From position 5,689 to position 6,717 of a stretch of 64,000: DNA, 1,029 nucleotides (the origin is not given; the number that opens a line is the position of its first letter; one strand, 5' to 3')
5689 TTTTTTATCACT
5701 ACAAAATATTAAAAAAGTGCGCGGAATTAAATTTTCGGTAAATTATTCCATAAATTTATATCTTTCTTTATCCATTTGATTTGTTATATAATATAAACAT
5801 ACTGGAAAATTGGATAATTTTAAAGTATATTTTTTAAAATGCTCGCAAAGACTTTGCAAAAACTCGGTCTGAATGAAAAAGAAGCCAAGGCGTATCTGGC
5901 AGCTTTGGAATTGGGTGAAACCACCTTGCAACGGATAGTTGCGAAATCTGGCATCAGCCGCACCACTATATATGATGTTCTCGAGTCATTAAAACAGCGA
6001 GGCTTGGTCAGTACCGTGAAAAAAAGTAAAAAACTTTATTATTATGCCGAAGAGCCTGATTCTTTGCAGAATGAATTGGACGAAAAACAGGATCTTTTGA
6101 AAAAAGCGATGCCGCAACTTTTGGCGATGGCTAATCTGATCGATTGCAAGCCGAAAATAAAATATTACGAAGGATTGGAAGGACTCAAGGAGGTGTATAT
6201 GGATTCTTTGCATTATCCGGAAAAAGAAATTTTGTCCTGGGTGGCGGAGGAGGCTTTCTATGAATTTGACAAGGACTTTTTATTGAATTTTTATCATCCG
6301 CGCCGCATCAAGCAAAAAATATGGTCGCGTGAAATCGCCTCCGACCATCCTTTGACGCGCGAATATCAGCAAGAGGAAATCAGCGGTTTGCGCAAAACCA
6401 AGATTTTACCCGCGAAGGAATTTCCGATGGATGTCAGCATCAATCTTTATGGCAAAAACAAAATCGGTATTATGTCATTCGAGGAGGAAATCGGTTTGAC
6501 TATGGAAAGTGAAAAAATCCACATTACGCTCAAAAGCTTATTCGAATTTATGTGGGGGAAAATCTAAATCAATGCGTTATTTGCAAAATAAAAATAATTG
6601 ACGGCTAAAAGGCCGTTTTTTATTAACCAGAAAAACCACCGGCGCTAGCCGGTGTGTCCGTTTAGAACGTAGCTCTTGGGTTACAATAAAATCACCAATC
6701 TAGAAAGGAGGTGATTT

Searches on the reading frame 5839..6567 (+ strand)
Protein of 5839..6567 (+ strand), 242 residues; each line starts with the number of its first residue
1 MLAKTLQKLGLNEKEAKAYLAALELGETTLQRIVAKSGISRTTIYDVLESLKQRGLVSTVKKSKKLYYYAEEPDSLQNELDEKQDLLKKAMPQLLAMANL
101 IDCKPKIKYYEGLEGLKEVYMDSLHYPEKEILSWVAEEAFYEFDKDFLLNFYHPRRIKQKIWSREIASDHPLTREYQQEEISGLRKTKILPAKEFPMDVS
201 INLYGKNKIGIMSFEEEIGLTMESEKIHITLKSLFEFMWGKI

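Call 31: search_protein_families(library=pfam, proteins=[window:5839-6564:+], max_evalue=0.1)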
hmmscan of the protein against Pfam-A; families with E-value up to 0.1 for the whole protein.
window:5839-6564:+ (242 aa): 24 families
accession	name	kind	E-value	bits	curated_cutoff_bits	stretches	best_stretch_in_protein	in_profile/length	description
PF01978.25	TrmB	-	1e-18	67.4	25.6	1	6-70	1-65/68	Sugar-specific transcriptional regulator TrmB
PF09339.16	HTH_IclR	-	0.00012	22.2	22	1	27-59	18-50/52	IclR helix-turn-helix domain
PF13551.12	HTH_29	-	0.00089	19.7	28.1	1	20-61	5-46/64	Winged helix-turn helix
PF00392.27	GntR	-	0.00097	19.2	27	1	30-62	27-59/64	Bacterial regulatory proteins, gntR family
PF01475.25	FUR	-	0.0011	19.5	23.1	1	16-69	21-73/121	Ferric uptake regulator family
PF03965.22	Penicillinase_R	-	0.0019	19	22.6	1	33-71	27-65/115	Penicillinase repressor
PF13518.12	HTH_28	-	0.005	17.3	25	1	24-65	11-50/52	Helix-turn-helix domain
PF02082.26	Rrf2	-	0.0058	17.2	30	0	18-61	13-57/132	Iron-dependent Transcriptional regulator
PF12802.13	MarR_2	-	0.012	16.2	27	1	19-59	10-52/61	MarR family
PF24033.1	DUF7342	-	0.025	15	31.6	1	29-86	19-73/150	Family of unknown function (DUF7342)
PF20669.3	Exo70_N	-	0.027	15.2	23.9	0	5-94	21-73/83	Exocyst complex component Exo70 N-terminal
PF03551.20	PadR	-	0.029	14.8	27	1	39-63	29-53/75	Transcriptional regulator PadR-like family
PF24409.1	wHTH-PRTase_assc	-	0.029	14.8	27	1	19-58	3-42/83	wHTH-PRTase associated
PF21984.2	DnaD_N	-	0.032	14.9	27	1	2-66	5-74/101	DnaD N-terminal domain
PF25213.1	HVO_A0261_N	-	0.032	14.6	35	1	18-61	15-58/86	HVO_A0261 N-terminal domain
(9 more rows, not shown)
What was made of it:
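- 5839..6567 (+): trmB-family regulator gene, the left flank. Homology with the syntenic relative ends at its stop codon. Pfam TrmB E 1e-18 (call 31).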

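Call 90: find_encoding_contigs(protein=window:5839-6567:+, flank=7000, max_places=8)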
Protein window:5839-6567:+ (242 aa): 2 contigs read that carry it; 1 place shown.
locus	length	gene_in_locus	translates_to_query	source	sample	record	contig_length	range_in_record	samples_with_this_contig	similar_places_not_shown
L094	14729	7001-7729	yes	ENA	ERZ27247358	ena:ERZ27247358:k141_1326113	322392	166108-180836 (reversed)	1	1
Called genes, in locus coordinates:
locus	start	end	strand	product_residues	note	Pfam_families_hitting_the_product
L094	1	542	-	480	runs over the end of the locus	PF01943:Polysacc_synt, PF13440:Polysacc_synt_3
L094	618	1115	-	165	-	PF01424:R3H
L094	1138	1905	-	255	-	PF02096:60KD_IMP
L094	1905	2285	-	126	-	PF00825:Ribonuclease_P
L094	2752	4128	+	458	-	PF11638:DnaA_N, PF00308:Bac_DnaA, PF01695:IstB_IS21, PF13173:AAA_14 (weak), PF08299:Bac_DnaA_C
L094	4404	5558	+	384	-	PF00712:DNA_pol3_beta, PF02767:DNA_pol3_beta_2, PF02768:DNA_pol3_beta_3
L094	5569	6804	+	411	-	PF02812:ELFV_dehydrog_N, PF00208:ELFV_dehydrog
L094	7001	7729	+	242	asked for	PF01978:TrmB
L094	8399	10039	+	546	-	-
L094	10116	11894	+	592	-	-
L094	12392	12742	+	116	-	-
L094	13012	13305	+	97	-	PF05258:DciA (weak)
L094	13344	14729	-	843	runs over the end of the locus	PF00912:Transgly, PF00905:Transpeptidase, PF17957:Big_7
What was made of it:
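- Tried and rejected: A search for an empty site through exact TrmB look-up returned only the same contig (call 90).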

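Call 106: find_homologous_proteins(query=window:5839-6564:+, max_evalue=1e-40)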
Query window:5839-6564:+ (242 aa): 118 proteins with E <= 1e-40 among 913 candidates.
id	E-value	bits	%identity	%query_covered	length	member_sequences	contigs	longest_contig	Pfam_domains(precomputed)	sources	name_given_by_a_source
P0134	1.6e-149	514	100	98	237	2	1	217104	PF01978.26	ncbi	ncbi:MAG: helix-turn-helix domain-containing protein [Parcubacteria group bacterium]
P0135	5.3e-133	460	87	100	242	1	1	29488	PF01978.26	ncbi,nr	ncbi:MAG: helix-turn-helix domain-containing protein [Candidatus Moranbacteria bacterium]|nr:helix-t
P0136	9.9e-124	430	80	100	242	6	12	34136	PF01978.26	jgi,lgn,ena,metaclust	metaclust:\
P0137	5.5e-123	427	79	100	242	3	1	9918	PF01978.26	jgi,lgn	-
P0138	3.3e-119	415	80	100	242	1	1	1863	PF01978.26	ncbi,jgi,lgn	jgi:sugar-specific transcriptional regulator TrmB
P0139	2.4e-118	412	79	100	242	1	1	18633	PF01978.26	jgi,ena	-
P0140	5.7e-114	398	72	100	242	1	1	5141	PF01978.26,PF03965.23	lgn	-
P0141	9.9e-107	374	67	100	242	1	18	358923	PF01978.26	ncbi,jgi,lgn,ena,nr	ncbi:hypothetical protein HOD96_00110 [Candidatus Falkowbacteria bacterium]|jgi:HTH-type transcripti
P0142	2.6e-103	363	66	100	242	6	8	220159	PF01978.26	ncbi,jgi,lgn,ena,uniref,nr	ncbi:hypothetical protein A2333_01750 [Candidatus Wolfebacteria bacterium RIFOXYB2_FULL_49_7]|uniref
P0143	1.2e-100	354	67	99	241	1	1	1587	PF01978.26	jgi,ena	-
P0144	3.8e-99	349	66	99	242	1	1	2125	PF01978.26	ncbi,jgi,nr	ncbi:MAG: transcriptional regulator, TrmB [uncultured bacterium]|nr:MAG: transcriptional regulator, 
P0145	3.0e-85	304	57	100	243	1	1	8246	PF01978.26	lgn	-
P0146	3.7e-82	294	57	99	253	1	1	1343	PF01978.26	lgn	-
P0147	5.6e-82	293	55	99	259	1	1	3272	PF13412.13,PF13730.13,PF01978.26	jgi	jgi:sugar-specific transcriptional regulator TrmB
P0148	2.7e-81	291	54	100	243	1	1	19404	PF01978.26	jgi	jgi:sugar-specific transcriptional regulator TrmB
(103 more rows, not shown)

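Call 107: find_encoding_contigs(protein=P0135, flank=8000, max_places=2)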
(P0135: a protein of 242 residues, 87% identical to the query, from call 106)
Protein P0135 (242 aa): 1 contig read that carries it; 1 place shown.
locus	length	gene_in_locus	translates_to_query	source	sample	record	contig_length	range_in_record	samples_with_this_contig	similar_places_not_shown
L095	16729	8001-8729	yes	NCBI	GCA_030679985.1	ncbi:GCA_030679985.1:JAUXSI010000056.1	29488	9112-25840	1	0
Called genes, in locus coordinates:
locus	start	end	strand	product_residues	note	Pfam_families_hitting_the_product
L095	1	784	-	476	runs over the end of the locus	PF01943:Polysacc_synt, PF13440:Polysacc_synt_3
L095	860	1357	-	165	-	PF01424:R3H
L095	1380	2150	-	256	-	PF02096:60KD_IMP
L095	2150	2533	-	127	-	PF00825:Ribonuclease_P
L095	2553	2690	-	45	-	PF00468:Ribosomal_L34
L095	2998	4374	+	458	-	PF11638:DnaA_N, PF00308:Bac_DnaA, PF01695:IstB_IS21, PF13173:AAA_14 (faint), PF08299:Bac_DnaA_C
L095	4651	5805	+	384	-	PF00712:DNA_pol3_beta, PF02767:DNA_pol3_beta_2, PF02768:DNA_pol3_beta_3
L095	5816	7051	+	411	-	PF02812:ELFV_dehydrog_N, PF00208:ELFV_dehydrog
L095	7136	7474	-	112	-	-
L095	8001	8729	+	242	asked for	PF01978:TrmB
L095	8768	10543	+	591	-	-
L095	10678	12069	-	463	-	-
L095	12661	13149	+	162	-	-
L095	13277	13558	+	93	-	PF05258:DciA (weak)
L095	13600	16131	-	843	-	PF00912:Transgly, PF00905:Transpeptidase, PF17957:Big_7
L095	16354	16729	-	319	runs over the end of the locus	PF02955:GSH-S_ATP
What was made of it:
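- Tried and rejected: It was solved instead through an 87%-identical orthologue (calls 106, 107).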

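Call 108: find_encoding_contigs(protein=P0136, flank=8000, max_places=3)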
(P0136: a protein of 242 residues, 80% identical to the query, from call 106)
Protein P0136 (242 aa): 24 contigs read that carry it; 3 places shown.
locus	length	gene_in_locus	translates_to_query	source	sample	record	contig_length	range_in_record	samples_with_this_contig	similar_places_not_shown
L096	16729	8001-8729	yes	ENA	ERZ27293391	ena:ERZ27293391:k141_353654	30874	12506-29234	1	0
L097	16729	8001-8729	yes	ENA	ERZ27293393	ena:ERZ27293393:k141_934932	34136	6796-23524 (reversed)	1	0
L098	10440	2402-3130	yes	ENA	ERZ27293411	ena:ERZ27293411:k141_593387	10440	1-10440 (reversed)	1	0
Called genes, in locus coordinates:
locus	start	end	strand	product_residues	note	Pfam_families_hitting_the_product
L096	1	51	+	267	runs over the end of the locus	PF01820:Dala_Dala_lig_N, PF01071:GARS_A (weak), PF07478:Dala_Dala_lig_C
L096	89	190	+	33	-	-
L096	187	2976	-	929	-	PF02739:5_3_exonuc_N, PF01367:5_3_exonuc, PF01612:DNA_pol_A_exo1, PF22619:DNA_polI_exo1, PF00476:DNA_pol_A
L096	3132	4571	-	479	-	PF04326:SLFN_AlbA_2, PF13749:HATPase_c_4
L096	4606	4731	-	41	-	-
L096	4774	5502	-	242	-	PF01978:TrmB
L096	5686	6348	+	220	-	-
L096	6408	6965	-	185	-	PF10543:ORF6N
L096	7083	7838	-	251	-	PF00160:Pro_isomerase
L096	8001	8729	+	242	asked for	PF01978:TrmB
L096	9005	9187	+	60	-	-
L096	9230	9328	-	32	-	-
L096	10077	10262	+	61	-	-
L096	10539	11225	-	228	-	PF08843:AbiEii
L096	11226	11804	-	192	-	PF13338:AbiEi_4 (weak)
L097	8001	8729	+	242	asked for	PF01978:TrmB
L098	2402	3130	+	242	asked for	PF01978:TrmB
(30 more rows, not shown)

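Call 115: search_protein_families(library=pfam, proteins=[L095:8768-10540:+, L095:10681-12069:-], max_evalue=1)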
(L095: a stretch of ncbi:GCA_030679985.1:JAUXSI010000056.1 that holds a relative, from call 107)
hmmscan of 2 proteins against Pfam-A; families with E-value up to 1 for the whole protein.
L095:8768-10540:+ (591 aa): 1 family
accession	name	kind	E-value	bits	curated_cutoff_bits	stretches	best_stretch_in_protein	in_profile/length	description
PF09358.15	E1_UFD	-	0.15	13.2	25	0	231-293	12-75/93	Ubiquitin fold domain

L095:10681-12069:- (463 aa): 0 families
